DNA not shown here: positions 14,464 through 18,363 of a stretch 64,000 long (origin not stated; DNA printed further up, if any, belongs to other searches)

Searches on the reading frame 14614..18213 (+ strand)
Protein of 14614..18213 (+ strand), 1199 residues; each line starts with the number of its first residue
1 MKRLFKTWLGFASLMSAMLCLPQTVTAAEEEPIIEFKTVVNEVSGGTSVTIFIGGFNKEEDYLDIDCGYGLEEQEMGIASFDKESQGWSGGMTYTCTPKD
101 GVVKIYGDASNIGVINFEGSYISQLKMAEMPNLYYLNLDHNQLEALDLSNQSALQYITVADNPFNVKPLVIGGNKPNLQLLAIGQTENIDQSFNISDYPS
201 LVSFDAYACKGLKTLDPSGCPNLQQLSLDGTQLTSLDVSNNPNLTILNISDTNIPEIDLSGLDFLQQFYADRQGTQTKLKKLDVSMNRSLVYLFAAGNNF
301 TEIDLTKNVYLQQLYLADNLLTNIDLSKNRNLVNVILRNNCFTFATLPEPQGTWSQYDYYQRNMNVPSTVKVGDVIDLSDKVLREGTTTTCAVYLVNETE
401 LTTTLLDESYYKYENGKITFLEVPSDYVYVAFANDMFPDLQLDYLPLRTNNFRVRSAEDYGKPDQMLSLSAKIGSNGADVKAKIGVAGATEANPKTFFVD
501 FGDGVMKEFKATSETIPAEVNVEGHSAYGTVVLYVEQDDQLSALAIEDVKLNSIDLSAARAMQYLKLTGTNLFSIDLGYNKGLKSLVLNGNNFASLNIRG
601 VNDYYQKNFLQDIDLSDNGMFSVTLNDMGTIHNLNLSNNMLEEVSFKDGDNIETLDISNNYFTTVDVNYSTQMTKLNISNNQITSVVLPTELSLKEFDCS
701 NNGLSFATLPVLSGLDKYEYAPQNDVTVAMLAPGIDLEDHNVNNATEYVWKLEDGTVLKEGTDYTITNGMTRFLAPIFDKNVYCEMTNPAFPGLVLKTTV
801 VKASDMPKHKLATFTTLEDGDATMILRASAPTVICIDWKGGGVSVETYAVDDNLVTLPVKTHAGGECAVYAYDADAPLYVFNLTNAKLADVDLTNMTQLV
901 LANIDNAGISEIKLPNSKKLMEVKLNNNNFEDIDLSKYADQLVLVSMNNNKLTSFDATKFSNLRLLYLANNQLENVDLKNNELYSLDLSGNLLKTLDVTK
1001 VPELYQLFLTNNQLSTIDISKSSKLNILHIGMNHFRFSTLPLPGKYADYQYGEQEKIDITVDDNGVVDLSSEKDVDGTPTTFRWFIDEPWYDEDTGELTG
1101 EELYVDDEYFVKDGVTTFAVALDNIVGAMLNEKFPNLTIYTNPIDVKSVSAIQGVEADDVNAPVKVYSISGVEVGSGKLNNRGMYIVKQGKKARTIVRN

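Call 67: search_protein_families(library=pfam, proteins=[window:14614-18213:+], max_evalue=0.00001)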
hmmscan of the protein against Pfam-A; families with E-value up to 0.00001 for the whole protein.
window:14614-18213:+ (1199 aa): 2 families
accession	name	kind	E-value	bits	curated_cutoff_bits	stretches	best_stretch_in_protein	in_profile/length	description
PF12799.13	LRR_4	-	1.9e-17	63.3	27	0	221-257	1-39/44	Leucine Rich repeats (2 copies)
PF13855.12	LRR_8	-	1e-08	35.2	27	0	632-683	4-61/61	Leucine rich repeat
